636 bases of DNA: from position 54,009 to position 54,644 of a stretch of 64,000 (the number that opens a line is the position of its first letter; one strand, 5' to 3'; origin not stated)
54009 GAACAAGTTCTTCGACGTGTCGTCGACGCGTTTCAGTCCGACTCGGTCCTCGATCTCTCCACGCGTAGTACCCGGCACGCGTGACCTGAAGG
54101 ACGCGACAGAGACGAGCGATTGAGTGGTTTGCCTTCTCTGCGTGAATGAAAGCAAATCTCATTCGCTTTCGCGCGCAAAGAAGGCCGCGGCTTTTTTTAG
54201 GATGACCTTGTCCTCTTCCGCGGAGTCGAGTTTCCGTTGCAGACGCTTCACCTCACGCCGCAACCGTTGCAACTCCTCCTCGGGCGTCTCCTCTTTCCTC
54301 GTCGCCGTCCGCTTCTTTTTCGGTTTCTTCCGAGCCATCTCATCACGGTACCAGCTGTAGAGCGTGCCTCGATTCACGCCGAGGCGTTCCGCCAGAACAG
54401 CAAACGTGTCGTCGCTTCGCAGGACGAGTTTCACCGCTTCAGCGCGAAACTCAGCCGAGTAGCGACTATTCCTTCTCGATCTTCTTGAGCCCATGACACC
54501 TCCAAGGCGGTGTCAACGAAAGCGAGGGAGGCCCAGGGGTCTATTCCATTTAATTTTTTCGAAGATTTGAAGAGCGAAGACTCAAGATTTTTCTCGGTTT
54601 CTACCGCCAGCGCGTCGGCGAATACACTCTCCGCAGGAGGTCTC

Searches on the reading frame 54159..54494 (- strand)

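Call 45: search_protein_families(library=pfam, max_evalue=0.01, proteins=[window:54159-54494:-])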
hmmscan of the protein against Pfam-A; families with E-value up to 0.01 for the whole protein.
window:54159-54494:- (111 aa): 8 families
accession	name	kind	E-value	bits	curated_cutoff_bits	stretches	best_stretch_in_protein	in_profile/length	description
PF01527.26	HTH_Tnp_1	-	1.2e-11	45.1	24.1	1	7-82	2-74/75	Transposase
PF13542.12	HTH_Tnp_ISL3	-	4.5e-06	26.5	27.4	1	7-51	7-49/51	Helix-turn-helix domain of transposase family ISL3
PF13518.12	HTH_28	-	1.3e-05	25.6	25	1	16-51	1-35/52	Helix-turn-helix domain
PF13384.12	HTH_23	-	4e-05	23.8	24.6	1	17-50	7-39/50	Homeodomain-like domain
PF13851.11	GAS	-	0.005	16.7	32.3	1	55-103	43-91/200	Growth-arrest specific micro-tubule binding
PF01496.24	V_ATPase_I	-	0.0054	15.2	30.7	1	50-109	60-119/815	V-type ATPase 116kDa subunit family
PF04912.19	Dynamitin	-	0.0064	16.3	31.8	1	61-96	88-118/396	Dynamitin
PF13022.12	HTH_Tnp_1_2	-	0.0099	16.4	27.9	0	30-52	28-50/122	Helix-turn-helix of insertion element transposase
